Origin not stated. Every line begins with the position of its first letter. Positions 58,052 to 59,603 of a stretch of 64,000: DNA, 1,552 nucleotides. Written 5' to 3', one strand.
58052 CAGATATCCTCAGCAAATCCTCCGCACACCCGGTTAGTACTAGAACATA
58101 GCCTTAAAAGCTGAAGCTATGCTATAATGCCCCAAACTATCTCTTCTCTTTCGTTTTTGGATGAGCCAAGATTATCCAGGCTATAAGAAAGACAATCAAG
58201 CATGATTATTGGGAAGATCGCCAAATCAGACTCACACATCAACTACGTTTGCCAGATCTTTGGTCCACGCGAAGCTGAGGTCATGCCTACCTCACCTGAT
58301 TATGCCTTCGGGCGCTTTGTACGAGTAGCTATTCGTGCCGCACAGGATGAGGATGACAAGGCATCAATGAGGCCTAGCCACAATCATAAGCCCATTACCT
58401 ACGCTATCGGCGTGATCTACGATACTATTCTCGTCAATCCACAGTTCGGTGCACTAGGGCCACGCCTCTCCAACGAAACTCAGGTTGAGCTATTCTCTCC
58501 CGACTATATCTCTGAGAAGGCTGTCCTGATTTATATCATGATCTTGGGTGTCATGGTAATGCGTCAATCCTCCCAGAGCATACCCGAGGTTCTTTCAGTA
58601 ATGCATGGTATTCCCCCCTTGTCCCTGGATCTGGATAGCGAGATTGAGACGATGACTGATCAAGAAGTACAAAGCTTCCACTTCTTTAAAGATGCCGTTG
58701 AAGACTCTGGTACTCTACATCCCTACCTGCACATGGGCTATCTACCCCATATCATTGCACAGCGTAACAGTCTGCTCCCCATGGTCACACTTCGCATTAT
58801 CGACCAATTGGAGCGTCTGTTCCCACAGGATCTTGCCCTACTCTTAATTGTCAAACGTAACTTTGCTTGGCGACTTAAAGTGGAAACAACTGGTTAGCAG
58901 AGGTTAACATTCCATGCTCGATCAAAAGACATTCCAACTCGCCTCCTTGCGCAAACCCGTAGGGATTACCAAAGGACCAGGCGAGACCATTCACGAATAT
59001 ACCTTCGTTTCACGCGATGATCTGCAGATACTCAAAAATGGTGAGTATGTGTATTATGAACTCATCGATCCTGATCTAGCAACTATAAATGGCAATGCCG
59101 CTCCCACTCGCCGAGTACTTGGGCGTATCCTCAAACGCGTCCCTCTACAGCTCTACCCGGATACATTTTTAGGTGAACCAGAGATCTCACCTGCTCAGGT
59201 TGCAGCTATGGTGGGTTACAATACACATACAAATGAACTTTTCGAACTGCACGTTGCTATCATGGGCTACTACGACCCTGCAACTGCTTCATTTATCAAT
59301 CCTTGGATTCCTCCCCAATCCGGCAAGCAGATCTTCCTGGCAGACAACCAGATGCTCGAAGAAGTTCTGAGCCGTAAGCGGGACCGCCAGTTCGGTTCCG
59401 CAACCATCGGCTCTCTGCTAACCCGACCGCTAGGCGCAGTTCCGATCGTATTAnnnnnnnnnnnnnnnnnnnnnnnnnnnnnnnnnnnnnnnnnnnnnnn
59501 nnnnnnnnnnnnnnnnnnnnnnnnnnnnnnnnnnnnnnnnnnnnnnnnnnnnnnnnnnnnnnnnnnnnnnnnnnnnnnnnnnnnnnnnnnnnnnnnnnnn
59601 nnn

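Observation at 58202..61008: Three-gene cassette (unknown 231-aa protein, HerA/FtsK-like ATPase, translationally coupled 4-TM protein) next to the IscB element and an Uma2 nuclease: candidate defence or DNA-translocation module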

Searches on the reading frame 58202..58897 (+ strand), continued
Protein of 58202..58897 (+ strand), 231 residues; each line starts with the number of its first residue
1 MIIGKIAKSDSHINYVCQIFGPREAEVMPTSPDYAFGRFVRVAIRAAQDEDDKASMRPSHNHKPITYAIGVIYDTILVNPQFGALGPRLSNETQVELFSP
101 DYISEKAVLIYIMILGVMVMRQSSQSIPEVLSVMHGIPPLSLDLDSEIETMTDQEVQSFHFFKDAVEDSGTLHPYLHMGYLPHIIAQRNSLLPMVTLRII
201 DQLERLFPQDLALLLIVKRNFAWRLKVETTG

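Call 60: list_cluster_members(proteins=[P0153, P0158, P0147, P0149, P0165, P0192, P0141, P0145, P0160, P0126])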
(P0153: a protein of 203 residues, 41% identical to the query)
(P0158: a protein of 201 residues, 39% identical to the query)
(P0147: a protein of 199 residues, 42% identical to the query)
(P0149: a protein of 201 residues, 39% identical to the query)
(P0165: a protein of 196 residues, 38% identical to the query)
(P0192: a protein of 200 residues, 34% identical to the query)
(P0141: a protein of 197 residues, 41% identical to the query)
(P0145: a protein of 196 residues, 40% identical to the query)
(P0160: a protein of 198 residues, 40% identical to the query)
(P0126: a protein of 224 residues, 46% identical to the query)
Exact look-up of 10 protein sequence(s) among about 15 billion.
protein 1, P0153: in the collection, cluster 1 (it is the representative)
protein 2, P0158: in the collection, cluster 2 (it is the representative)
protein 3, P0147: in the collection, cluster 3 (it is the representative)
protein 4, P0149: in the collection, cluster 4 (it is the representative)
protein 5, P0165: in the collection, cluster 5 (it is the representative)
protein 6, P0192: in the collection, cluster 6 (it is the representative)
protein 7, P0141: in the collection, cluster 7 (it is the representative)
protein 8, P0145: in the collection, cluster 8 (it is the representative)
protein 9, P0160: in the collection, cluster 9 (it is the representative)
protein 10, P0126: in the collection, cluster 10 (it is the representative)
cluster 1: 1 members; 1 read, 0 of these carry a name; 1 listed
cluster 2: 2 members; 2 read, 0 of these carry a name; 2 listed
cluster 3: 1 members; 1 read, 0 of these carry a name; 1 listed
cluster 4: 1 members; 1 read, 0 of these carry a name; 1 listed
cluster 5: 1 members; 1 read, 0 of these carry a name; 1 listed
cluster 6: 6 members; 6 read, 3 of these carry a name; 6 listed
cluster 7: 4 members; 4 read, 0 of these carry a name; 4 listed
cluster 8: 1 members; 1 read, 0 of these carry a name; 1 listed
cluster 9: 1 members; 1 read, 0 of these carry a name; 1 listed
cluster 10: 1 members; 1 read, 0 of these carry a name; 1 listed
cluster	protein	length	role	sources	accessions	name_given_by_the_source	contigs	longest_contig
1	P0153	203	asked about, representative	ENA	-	-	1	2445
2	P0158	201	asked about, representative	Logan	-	-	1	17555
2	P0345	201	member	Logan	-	-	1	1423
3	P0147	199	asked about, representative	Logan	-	-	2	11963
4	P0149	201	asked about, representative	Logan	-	-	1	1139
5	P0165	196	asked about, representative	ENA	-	-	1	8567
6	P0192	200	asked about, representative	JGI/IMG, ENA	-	hypothetical protein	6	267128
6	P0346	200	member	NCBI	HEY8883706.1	MAG TPA: hypothetical protein VIO35_00220 [Chloroflexota bacterium]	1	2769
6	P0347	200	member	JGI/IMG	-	hypothetical protein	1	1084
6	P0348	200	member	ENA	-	-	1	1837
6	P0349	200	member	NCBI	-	-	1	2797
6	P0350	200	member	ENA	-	-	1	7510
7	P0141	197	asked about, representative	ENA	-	-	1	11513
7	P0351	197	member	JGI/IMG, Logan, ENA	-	-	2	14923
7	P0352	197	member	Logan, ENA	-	-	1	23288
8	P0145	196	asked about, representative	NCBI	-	-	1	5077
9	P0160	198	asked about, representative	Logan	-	-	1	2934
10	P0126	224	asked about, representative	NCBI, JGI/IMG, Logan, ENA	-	-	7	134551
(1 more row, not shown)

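Call 61: find_encoding_contigs(protein=P0126, flank=10000, max_places=2)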
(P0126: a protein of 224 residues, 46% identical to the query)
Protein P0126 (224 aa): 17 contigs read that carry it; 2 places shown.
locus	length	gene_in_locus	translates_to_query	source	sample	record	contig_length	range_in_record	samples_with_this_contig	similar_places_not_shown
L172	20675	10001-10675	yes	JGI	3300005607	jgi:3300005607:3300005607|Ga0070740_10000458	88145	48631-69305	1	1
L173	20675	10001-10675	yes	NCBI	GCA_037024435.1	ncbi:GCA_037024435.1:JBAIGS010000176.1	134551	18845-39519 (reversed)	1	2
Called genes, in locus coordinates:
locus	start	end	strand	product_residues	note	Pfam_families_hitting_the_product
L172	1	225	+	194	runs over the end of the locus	-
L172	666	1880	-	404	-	PF01548:DEDD_Tnp_IS110, PF02371:Transposase_20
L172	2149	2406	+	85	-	-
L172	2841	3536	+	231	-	-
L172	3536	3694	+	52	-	-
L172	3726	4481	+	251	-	-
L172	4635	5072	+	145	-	PF00072:Response_reg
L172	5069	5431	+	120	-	-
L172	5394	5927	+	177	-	PF04542:Sigma70_r2, PF08281:Sigma70_r4_2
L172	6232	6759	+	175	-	-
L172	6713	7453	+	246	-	-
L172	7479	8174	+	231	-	-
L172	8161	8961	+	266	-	-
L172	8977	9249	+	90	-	-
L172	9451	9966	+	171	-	PF04542:Sigma70_r2, PF08281:Sigma70_r4_2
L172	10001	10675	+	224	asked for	PF26500:DUF8166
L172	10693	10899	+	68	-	-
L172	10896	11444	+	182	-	PF04343:DUF488 (faint), PF22751:DUF488-N3a, PF22752:DUF488-N3i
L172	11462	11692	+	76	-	-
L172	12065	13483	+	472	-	-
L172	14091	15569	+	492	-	PF00069:Pkinase, PF07714:PK_Tyr_Ser-Thr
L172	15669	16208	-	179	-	-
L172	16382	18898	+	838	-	PF13490:zf-HC2 (faint)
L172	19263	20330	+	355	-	PF00150:Cellulase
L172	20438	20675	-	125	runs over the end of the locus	-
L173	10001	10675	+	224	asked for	PF26500:DUF8166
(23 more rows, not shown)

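Call 62: find_encoding_contigs(protein=P0135, flank=10000, max_places=2)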
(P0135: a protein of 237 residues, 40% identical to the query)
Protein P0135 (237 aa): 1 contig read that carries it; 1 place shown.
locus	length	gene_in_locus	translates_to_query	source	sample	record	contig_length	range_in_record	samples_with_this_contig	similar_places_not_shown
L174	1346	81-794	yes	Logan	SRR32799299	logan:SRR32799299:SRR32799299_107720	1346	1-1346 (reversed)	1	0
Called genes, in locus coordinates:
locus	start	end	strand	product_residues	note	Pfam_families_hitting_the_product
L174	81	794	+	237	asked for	PF26500:DUF8166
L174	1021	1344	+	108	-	?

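Call 63: search_dna_similar(query=window:58202-58897:+, collection=plasmids, mode=protein, max_evalue=0.001, max_rows=15)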
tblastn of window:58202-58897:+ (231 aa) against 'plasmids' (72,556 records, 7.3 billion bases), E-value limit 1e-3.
Records with a match: 4; places in all: 4; records where one place covers at least 80% of the query: 4.
Best place of each record, by identity: <60% 4.
By first word of the organism name: halophilic 1; Natrinema 1; Halobaculum 1; Halorussus 1.
By predicted mobility (MOB-suite, as given by PLSDB): non-mobilizable 4.
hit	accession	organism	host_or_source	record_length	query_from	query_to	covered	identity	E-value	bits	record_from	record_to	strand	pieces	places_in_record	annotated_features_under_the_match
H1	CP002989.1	halophilic archaeon DL31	-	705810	3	224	96%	28.8%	5e-18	89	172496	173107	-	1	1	hypothetical protein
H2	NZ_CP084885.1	Natrinema zhouii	pure culture,Salt mine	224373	3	226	97%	26.1%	1e-17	88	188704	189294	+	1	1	hypothetical protein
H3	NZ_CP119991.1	Halobaculum marinum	cell culture,sediment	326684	1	228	99%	24.8%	6e-15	81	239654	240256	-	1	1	hypothetical protein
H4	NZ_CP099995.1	Halorussus salilacus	cell culture,Substrate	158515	3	228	98%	23.0%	2e-11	70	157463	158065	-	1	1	hypothetical protein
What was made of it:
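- The plasmid collection has hits only in haloarchaea (call 63).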

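Call 64: search_dna_similar(query=window:58202-58897:+, collection=phages, mode=protein, max_evalue=0.001, max_rows=10)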
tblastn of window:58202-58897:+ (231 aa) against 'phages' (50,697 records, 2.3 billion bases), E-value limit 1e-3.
No match.

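Call 65: get_annotated_region(hit=H2, flank=9000)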
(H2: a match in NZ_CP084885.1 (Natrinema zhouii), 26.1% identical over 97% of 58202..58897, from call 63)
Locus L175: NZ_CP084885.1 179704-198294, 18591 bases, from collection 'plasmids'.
description: Natrinema zhouii strain YPL30 plasmid unnamed4, complete sequence
organism: Natrinema zhouii (NCBI taxid 1710539)
taxonomy: Archaea; Euryarchaeota; Halobacteria; Halobacteriales; Natrialbaceae; Natrinema; Natrinema zhouii
host: -; source: pure culture,Salt mine; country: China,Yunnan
typing (MOB-suite, as given by PLSDB): non-mobilizable; mating-pair formation MPF_T
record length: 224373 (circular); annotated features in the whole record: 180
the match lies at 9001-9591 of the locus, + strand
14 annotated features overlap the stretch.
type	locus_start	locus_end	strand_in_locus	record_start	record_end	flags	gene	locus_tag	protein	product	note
CDS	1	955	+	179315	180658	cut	-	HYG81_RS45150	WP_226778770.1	ATP-binding protein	-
CDS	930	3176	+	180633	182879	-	-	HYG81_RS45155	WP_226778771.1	DEAD/DEAH box helicase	-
CDS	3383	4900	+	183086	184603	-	-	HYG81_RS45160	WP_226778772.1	metallophosphoesterase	-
CDS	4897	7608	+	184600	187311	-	-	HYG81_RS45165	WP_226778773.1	SMC family ATPase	-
CDS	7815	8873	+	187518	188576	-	-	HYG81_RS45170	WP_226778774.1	DNA double-strand break repair nuclease NurA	-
CDS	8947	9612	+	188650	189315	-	-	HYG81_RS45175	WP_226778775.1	hypothetical protein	-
CDS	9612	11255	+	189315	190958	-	-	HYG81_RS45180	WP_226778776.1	ATP-binding protein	-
CDS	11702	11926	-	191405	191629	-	-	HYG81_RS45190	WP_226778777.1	hypothetical protein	-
CDS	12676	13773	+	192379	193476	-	-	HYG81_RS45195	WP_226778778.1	helix-turn-helix domain-containing protein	-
CDS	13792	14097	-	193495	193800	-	-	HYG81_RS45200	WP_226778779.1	hypothetical protein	-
CDS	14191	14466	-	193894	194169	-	-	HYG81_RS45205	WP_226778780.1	PadR family transcriptional regulator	-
CDS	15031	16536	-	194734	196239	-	-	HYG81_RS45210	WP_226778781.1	hypothetical protein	-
CDS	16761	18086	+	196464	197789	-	-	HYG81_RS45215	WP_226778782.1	DNA repair exonuclease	-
CDS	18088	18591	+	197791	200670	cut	-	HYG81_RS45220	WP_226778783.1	AAA family ATPase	-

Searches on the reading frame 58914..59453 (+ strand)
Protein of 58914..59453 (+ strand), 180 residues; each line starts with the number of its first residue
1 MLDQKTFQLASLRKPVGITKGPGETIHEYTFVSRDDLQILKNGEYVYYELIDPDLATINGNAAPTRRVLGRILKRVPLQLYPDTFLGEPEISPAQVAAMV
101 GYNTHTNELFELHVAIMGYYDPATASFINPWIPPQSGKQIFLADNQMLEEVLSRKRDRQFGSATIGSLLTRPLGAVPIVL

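Call 79: search_solved_structures(query=A5, max_evalue=1, show_alignments=1)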
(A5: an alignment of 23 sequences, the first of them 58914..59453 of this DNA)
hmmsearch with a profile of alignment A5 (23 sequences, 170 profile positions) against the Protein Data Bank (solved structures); distinct sequences matched with E-value up to 1: 3.
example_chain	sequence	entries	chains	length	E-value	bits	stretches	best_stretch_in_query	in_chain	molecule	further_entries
9x1l_A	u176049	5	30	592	0.0023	21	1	88-169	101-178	DNA helicase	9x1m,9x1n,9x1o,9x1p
4d2i_A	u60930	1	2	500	0.045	16.7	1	107-165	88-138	HERA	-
1ogc_A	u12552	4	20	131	0.85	12.6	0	17-41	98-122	HIGH AFFINITY RIBOSE TRANSPORT PROTEIN RBSD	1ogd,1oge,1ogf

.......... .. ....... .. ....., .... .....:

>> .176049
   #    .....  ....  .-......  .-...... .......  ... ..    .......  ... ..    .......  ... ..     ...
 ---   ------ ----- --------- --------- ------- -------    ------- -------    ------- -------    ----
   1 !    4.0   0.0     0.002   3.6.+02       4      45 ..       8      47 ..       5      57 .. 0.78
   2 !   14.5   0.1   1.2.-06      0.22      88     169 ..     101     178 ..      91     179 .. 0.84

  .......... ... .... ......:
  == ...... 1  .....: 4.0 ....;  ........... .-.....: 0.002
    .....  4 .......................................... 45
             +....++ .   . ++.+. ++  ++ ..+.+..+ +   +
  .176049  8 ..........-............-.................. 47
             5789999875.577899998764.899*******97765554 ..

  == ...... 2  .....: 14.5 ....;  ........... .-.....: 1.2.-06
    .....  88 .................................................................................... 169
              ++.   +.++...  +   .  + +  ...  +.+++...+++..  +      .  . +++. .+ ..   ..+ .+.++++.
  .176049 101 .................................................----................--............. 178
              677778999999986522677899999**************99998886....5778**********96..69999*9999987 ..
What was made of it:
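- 58914..60641 (+): HerA-type hexameric ATPase / dsDNA translocase, 575 aa. It has its own N-terminal HAS-barrel region, Walker A (197-201) and Walker B (421-424). The N-terminus is collinear with the HerA N-terminus of 9x1l (call 79).
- On HerA / DUF87 (FtsK-HerA superfamily ATPase): The N-terminal 170 aa are collinear with the 9x1l and 4d2i HerA N-termini, although the E-values are weak (0.002-0.045) (call 79).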
